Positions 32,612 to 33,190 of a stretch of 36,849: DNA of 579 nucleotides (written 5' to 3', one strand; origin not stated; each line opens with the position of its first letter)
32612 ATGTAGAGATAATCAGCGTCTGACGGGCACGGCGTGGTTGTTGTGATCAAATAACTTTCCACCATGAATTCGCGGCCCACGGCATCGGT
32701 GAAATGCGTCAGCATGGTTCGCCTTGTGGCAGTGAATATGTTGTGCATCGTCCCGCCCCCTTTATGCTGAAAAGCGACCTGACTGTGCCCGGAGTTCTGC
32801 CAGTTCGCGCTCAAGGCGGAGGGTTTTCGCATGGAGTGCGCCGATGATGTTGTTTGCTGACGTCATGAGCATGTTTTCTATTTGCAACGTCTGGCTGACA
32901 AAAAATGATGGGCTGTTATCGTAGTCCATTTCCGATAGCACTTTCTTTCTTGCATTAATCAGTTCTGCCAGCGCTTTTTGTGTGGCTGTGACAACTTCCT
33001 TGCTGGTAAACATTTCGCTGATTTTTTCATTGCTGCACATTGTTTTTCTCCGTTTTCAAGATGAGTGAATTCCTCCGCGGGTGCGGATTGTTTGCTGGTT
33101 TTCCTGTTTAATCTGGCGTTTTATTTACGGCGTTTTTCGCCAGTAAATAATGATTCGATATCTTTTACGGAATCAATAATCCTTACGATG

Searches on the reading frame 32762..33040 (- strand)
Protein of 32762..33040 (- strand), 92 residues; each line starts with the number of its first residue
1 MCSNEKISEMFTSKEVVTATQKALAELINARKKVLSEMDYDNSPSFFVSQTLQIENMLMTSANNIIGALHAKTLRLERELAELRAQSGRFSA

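Call 7: search_protein_families(library=pfam, proteins=[window:32762-33040:-], max_evalue=0.01)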
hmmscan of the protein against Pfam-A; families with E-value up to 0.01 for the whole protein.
window:32762-33040:- (92 aa): 0 families

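Call 8: search_protein_families(library=phrogs, proteins=[window:32762-33040:-], max_evalue=0.01)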
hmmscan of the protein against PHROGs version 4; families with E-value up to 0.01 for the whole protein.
window:32762-33040:- (92 aa): 0 families

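Call 28: search_protein_families(library=ncbifam, proteins=[window:32762-33040:-], max_evalue=0.1)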
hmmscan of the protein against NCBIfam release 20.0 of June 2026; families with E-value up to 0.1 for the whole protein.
window:32762-33040:- (92 aa): 1 family
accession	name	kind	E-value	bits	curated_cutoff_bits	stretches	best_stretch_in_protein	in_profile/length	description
NF001592.0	PRK00394.1-1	equivalog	0.037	13.5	270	1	10-82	58-129/194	TATA-box-binding protein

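Call 29: search_protein_families(library=padloc, proteins=[window:32762-33040:-], max_evalue=0.1)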
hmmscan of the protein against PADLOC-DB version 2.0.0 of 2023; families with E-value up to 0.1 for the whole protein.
window:32762-33040:- (92 aa): 0 families
